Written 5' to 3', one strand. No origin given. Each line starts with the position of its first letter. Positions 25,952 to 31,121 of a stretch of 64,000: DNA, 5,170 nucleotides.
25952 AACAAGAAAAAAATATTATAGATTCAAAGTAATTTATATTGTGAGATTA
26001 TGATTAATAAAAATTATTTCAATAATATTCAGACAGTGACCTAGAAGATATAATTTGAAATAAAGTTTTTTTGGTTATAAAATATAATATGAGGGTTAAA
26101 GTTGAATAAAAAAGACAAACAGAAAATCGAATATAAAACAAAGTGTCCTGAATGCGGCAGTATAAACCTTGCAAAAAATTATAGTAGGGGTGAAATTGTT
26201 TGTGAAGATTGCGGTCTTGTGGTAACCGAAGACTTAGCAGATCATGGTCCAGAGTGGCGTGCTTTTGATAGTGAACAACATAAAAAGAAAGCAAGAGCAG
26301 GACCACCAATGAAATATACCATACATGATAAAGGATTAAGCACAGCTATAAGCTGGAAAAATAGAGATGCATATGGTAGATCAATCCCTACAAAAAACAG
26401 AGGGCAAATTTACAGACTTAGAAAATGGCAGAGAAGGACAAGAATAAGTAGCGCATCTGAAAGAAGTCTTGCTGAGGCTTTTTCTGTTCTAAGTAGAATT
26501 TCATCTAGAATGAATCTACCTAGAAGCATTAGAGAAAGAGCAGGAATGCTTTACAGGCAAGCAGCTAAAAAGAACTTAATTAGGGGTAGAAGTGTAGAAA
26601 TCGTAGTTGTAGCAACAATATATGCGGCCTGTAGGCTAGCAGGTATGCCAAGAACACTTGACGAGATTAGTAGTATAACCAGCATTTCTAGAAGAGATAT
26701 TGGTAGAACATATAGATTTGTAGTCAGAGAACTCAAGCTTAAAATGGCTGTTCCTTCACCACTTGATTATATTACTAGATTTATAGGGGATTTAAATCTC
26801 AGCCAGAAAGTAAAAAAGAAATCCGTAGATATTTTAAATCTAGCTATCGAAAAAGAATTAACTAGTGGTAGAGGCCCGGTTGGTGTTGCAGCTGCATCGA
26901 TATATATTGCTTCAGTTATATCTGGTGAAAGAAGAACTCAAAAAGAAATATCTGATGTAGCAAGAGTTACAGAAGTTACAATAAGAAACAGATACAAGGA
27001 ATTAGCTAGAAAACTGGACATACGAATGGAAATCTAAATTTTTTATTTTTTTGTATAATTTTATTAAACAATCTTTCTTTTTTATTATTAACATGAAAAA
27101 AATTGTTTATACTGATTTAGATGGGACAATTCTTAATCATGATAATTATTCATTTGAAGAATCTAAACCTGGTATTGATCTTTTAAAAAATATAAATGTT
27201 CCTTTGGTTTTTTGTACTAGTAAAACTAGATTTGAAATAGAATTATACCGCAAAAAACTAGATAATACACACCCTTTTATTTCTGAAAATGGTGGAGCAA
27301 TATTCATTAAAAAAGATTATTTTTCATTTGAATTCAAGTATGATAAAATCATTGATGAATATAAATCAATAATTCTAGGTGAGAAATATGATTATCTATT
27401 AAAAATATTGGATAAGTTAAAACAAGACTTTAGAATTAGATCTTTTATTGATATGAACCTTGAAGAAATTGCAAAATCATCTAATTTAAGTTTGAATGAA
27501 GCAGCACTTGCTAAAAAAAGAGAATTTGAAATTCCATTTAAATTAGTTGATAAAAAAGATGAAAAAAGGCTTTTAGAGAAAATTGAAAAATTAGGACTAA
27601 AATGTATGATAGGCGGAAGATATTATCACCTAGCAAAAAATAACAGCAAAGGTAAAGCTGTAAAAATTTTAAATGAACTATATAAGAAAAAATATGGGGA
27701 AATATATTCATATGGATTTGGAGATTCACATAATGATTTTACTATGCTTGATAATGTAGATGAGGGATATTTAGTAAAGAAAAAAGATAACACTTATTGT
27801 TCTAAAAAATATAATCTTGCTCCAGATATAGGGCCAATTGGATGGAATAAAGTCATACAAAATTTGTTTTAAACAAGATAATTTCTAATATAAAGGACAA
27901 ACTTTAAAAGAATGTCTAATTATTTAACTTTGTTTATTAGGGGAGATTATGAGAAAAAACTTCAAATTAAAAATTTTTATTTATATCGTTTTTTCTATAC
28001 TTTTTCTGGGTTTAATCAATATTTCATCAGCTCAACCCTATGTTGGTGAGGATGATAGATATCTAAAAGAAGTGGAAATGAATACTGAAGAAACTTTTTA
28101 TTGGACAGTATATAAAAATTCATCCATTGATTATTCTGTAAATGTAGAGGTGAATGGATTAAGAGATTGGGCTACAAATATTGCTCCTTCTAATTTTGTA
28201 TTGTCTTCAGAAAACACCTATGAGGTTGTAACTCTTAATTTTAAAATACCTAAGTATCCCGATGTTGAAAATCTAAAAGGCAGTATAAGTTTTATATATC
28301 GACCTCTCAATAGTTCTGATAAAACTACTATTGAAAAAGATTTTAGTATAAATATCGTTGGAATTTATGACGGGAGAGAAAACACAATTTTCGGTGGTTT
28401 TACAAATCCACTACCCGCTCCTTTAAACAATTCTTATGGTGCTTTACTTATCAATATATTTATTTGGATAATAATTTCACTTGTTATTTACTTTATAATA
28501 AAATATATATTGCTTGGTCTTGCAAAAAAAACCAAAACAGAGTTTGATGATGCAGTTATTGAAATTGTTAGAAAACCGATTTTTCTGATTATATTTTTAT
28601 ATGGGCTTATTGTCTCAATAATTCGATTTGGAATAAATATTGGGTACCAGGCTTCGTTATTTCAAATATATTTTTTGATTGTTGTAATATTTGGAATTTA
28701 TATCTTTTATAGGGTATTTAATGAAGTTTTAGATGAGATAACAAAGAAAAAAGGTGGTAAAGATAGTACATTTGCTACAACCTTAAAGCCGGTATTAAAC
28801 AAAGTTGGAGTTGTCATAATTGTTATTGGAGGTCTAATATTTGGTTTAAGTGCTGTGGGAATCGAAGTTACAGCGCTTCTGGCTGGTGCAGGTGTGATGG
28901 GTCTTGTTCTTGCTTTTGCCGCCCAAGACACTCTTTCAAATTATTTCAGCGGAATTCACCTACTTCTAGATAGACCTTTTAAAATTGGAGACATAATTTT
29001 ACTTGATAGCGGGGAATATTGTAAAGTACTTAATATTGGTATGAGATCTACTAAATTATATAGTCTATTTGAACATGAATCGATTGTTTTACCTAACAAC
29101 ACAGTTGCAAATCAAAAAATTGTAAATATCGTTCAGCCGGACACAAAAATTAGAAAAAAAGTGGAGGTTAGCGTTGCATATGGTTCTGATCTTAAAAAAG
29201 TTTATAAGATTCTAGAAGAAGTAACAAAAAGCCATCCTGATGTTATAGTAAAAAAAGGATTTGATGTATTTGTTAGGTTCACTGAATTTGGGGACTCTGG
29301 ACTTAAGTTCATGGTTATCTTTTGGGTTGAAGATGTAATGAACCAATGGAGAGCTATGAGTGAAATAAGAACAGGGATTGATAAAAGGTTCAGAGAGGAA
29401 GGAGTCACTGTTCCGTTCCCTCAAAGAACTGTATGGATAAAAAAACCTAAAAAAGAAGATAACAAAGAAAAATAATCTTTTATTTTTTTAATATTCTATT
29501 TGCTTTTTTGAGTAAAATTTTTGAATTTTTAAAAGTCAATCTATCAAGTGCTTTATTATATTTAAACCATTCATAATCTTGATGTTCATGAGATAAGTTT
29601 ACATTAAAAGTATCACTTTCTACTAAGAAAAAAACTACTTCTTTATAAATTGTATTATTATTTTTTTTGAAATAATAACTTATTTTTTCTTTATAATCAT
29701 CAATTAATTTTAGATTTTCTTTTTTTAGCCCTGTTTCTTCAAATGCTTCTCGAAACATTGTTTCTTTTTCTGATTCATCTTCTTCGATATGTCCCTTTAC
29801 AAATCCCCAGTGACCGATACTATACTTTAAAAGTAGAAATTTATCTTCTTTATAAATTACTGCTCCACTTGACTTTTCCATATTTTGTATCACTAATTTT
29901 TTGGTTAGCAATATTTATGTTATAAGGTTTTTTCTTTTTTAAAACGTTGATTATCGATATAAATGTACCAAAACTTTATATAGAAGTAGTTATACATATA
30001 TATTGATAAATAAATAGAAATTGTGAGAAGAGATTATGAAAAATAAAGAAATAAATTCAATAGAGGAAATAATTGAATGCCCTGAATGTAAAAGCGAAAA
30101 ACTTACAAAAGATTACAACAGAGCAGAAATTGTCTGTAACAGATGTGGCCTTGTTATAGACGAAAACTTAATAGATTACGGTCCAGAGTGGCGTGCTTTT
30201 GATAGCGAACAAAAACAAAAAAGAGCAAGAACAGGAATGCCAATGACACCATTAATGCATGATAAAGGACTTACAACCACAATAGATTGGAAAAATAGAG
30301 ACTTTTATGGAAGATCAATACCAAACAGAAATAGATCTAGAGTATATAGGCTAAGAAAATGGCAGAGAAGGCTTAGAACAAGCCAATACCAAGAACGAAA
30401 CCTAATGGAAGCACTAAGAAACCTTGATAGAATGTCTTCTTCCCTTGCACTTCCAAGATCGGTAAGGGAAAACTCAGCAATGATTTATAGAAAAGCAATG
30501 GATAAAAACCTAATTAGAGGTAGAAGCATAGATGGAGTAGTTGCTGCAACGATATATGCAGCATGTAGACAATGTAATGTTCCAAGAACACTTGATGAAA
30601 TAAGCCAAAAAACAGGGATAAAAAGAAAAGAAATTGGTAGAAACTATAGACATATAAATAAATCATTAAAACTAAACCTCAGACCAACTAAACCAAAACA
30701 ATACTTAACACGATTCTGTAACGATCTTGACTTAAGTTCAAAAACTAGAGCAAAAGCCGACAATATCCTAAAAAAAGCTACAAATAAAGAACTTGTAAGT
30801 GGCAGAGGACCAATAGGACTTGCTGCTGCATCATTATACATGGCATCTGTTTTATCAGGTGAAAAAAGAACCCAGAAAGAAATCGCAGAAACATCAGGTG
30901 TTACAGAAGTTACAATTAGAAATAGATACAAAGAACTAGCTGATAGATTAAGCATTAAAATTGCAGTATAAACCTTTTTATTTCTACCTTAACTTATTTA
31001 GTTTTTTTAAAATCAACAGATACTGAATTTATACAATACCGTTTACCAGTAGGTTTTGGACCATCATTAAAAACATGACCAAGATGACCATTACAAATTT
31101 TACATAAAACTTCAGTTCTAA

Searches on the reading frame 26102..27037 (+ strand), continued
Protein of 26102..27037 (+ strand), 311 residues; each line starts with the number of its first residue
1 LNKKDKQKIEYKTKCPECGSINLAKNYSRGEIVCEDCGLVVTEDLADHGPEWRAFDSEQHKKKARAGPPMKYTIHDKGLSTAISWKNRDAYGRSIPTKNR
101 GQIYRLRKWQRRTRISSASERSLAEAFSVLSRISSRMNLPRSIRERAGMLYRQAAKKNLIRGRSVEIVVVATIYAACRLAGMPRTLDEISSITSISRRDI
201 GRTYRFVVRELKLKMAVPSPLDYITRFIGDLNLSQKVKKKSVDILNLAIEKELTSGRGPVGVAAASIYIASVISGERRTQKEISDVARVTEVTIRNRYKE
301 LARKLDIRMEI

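Call 30: find_encoding_contigs(protein=P0007, flank=6000, max_places=3)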
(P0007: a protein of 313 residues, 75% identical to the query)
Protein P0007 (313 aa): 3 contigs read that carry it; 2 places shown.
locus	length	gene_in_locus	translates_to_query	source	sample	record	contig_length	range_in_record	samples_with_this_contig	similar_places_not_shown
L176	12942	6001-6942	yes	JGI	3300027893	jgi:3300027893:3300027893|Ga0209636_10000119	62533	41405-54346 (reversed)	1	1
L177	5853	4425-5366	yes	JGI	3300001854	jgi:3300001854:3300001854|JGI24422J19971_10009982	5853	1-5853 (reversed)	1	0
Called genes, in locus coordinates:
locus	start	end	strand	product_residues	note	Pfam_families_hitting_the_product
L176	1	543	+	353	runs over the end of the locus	PF01266:DAO (faint), PF01593:Amino_oxidase (weak), PF13450:NAD_binding_8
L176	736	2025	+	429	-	-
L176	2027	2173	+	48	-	PF08271:Zn_Ribbon_TF (faint)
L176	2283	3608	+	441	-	PF04055:Radical_SAM, PF12544:LAM_C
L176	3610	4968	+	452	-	PF02844:GARS_N, PF01071:GARS_A, PF02843:GARS_C (weak)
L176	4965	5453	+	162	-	PF13302:Acetyltransf_3 (weak), PF13420:Acetyltransf_4 (weak), PF13480:Acetyltransf_6 (weak), PF00583:Acetyltransf_1, PF13673:Acetyltransf_10, PF13508:Acetyltransf_7, PF08445:FR47 (weak)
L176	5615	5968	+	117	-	PF01176:eIF-1a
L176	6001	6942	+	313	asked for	PF08271:Zn_Ribbon_TF, PF00382:TFIIB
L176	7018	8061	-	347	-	PF00579:tRNA-synt_1b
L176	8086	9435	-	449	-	PF00206:Lyase_1, PF10397:ADSL_C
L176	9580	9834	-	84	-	-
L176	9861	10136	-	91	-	-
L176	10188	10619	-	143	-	-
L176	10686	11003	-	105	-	PF12773:DZR (weak), PF13240:Zn_Ribbon_1, PF13248:Zn_ribbon_3 (weak), PF14242:DUF4342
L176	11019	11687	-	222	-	PF13240:Zn_Ribbon_1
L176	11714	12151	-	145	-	PF00258:Flavodoxin_1, PF12724:Flavodoxin_5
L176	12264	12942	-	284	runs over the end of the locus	PF00809:Pterin_bind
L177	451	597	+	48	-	PF08271:Zn_Ribbon_TF (faint)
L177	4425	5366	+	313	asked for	PF08271:Zn_Ribbon_TF, PF00382:TFIIB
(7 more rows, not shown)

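Call 65: list_cluster_members(proteins=[P0001, P0002, P0121])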
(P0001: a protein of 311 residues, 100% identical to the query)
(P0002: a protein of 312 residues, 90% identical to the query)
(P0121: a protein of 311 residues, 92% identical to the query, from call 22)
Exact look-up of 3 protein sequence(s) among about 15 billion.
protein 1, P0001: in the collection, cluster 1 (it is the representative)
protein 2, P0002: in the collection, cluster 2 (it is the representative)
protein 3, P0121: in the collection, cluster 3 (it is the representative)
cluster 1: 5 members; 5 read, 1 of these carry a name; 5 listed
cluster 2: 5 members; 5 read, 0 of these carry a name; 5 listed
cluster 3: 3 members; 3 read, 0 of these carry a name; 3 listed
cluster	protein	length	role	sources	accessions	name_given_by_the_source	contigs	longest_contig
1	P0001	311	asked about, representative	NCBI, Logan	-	-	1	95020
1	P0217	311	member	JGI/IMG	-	transcription initiation factor TFIIB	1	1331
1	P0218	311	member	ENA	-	-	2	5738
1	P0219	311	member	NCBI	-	-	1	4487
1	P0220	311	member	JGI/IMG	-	-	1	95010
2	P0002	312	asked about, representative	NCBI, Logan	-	-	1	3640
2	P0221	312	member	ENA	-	-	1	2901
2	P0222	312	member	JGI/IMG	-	-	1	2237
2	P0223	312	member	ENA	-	-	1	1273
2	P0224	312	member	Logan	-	-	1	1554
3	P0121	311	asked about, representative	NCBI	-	-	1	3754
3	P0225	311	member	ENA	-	-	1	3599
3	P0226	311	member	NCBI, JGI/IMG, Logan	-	-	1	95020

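Call 67: find_encoding_contigs(protein=P0219, flank=4000, max_places=3)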
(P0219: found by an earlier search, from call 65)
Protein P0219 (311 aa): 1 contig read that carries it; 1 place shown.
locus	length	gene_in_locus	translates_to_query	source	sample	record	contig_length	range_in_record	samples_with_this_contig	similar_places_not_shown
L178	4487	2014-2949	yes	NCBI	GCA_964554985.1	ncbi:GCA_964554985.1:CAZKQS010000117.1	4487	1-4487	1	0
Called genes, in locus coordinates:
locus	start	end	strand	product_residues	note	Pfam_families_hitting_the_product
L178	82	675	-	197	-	-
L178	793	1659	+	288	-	PF01022:HTH_5, PF12840:HTH_20, PF09339:HTH_IclR (faint)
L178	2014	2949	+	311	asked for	PF08271:Zn_Ribbon_TF, PF00382:TFIIB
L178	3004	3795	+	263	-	PF08282:Hydrolase_3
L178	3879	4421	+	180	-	-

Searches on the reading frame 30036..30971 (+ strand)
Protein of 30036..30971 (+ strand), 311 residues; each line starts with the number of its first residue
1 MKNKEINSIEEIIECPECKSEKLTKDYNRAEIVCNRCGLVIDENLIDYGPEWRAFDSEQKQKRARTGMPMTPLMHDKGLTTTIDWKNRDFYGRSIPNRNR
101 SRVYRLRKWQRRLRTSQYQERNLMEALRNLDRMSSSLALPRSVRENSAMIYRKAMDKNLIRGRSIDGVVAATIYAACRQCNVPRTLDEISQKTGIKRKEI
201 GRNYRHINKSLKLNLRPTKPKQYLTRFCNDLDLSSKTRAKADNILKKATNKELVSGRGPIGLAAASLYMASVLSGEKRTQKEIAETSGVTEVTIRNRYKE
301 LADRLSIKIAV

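Call 21: find_related_loci(query=window:30036-30971:+, collection=metagenome_contigs, flank=5000)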
Query window:30036-30971:+ (311 aa) in metagenome_contigs; peptide patterns used: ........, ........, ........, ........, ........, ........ (x = any residue, [..] = any of these).
600 stretches matched a pattern (row limit reached: there are more); 498 encode a relative of the query (tblastn E <= 1e-3); the best 80 are kept; 80 distinct loci.
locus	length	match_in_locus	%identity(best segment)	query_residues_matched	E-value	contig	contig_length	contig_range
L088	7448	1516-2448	82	1-311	3e-176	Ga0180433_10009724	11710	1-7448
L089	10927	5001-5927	67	1-309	2e-143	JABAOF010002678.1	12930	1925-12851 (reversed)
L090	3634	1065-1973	67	7-309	9e-148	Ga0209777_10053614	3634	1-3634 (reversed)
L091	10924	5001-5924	67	2-309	4e-142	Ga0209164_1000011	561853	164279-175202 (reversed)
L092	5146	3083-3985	67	9-309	4e-143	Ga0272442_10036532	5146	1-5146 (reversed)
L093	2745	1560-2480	67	2-309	9e-149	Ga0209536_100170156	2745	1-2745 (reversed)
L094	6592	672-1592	65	3-309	2e-141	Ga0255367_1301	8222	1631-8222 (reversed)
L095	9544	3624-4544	67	2-309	2e-141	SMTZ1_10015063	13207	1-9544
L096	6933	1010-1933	67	2-309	1e-141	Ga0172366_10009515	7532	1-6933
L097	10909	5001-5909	66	7-309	1e-141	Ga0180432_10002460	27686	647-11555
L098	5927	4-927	66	2-309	3e-141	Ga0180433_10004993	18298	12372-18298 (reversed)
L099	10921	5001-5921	66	2-309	2e-141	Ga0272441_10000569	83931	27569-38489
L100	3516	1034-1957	66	2-309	4e-146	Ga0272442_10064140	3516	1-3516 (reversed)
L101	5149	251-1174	66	2-309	1e-142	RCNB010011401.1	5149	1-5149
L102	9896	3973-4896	66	2-309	3e-141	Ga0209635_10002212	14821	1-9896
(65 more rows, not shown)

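Call 22: find_homologous_proteins(query=window:30036-30968:+, max_evalue=1e-120)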
Query window:30036-30968:+ (311 aa): 1293 proteins with E <= 1e-120 among 8000 candidates; the best 120 are listed.
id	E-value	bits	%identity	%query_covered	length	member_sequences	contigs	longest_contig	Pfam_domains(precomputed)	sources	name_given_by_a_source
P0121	1.6e-186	636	92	100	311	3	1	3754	PF00382.25,PF04545.23,PF08271.18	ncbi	-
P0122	1.9e-176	603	86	100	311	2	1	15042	PF00382.25,PF04545.23,PF08271.18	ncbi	-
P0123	1.3e-169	581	84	100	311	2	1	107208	PF00382.25,PF08271.18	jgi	-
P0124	8.0e-169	578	83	100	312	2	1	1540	PF00382.25,PF08271.18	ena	-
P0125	2.3e-166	570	82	100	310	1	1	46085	PF00382.25,PF08271.18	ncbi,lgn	-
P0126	1.9e-148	512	80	90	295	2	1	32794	PF00382.25,PF08271.18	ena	-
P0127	1.6e-135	469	68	99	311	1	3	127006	PF00382.25,PF08271.18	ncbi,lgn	-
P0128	2.2e-135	469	65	100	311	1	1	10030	PF00382.25,PF04545.23,PF08271.18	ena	-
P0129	7.0e-135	467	65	100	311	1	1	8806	PF00382.25,PF04545.23,PF08271.18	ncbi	-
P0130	1.3e-134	466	67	99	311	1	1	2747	PF00382.25,PF08271.18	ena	-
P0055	1.8e-134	466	67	99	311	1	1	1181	PF00382.25,PF04545.23,PF08271.18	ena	-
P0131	1.8e-134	466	67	99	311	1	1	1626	PF00382.25,PF08271.18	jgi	-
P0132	1.8e-134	466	66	99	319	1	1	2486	PF00382.25,PF08271.18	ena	-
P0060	5.2e-134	464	67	99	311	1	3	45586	PF00382.25,PF04545.23,PF08271.18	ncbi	-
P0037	7.4e-134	464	67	99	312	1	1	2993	PF00382.25,PF08271.18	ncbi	-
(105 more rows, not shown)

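Call 23: find_encoding_contigs(protein=P0122, flank=6000, max_places=3)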
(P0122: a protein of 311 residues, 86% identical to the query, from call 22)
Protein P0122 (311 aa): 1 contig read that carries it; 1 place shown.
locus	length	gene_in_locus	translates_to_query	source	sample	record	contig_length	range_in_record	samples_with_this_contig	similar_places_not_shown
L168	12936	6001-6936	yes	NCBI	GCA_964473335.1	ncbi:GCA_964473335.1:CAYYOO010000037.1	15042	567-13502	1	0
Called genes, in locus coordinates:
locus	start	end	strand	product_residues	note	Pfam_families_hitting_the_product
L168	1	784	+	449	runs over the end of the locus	?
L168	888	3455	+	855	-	PF00801:PKD (faint)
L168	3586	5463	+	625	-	-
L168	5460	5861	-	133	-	PF00293:NUDIX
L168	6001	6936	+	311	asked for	PF08271:Zn_Ribbon_TF, PF00382:TFIIB, PF04545:Sigma70_r4 (faint), PF00382:TFIIB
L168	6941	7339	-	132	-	PF01641:SelR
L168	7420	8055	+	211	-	PF09997:DUF2238 (weak)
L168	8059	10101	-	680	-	PF03169:OPT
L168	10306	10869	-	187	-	PF13580:SIS_2 (faint), PF01380:SIS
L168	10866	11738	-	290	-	PF01261:AP_endonuc_2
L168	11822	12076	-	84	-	PF03685:UPF0147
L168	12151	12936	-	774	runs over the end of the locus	?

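Call 24: find_encoding_contigs(protein=P0125, flank=6000, max_places=3)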
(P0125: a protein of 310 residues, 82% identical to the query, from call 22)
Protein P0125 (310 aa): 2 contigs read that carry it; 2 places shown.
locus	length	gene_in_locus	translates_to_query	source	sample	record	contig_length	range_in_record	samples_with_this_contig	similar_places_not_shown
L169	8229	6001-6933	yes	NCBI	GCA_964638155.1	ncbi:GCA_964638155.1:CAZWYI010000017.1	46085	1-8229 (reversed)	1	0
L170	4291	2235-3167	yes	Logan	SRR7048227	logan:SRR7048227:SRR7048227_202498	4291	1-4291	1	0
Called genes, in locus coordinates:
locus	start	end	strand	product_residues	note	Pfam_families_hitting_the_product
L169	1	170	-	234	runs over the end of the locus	PF13367:PrsW-protease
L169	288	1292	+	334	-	PF04055:Radical_SAM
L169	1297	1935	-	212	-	PF01135:PCMT, PF01596:Methyltransf_3 (weak), PF08704:GCD14, PF01209:Ubie_methyltran (weak), PF01269:Fibrillarin (weak), PF01189:Methyltr_RsmB-F (weak), PF13649:Methyltransf_25 (weak), PF13847:Methyltransf_31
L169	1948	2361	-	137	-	PF01951:Archease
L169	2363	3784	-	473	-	PF01139:RtcB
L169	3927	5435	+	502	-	PF21088:MS_channel_1st (weak), PF00924:MS_channel_2nd, PF21082:MS_channel_3rd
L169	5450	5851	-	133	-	PF00293:NUDIX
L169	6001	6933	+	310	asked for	PF08271:Zn_Ribbon_TF, PF00382:TFIIB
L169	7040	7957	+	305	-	PF05048:NosD, PF13229:Beta_helix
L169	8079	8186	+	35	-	-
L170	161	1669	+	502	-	PF21088:MS_channel_1st (weak), PF00924:MS_channel_2nd, PF21082:MS_channel_3rd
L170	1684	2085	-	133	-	PF00293:NUDIX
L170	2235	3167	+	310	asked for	PF08271:Zn_Ribbon_TF, PF00382:TFIIB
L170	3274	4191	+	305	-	PF05048:NosD, PF13229:Beta_helix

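Call 25: find_encoding_contigs(protein=P0126, flank=6000, max_places=3)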
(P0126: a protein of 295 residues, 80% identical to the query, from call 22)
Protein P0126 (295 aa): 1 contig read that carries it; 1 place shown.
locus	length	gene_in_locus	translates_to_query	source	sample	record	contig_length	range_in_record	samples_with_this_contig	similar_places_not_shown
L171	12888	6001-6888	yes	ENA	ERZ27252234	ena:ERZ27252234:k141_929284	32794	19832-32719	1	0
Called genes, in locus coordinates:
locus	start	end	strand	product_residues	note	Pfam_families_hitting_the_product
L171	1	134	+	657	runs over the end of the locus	PF00082:Peptidase_S8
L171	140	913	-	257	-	PF03029:ATP_bind_1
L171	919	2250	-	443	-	PF02844:GARS_N, PF01071:GARS_A, PF02843:GARS_C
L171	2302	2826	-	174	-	PF00156:Pribosyltran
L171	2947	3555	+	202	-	PF25213:HVO_A0261_N (weak), PF01022:HTH_5, PF12840:HTH_20, PF13412:HTH_24 (weak), PF14947:HTH_45 (weak), PF25212:HVO_A0114 (weak), PF09339:HTH_IclR (weak)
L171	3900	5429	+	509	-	PF00924:MS_channel_2nd, PF21082:MS_channel_3rd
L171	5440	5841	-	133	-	PF00293:NUDIX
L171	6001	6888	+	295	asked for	PF08271:Zn_Ribbon_TF, PF00382:TFIIB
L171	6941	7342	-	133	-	PF01641:SelR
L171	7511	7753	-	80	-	-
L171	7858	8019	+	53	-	-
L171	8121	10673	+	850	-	PF00801:PKD (faint), PF19190:BACON_2 (weak), PF05203:Hom_end_hint (weak), PF08517:AXH (faint), PF07591:PT-HINT (faint)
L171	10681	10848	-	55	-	-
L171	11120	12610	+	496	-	-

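Call 26: find_encoding_contigs(protein=P0124, flank=6000, max_places=3)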
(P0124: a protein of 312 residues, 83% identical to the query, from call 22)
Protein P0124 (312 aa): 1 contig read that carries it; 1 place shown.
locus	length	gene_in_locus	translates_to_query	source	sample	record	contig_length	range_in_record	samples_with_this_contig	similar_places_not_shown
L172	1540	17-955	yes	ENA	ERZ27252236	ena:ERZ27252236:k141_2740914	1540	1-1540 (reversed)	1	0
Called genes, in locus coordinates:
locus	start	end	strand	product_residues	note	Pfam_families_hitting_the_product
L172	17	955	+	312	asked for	PF08271:Zn_Ribbon_TF, PF00382:TFIIB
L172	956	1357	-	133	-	PF01641:SelR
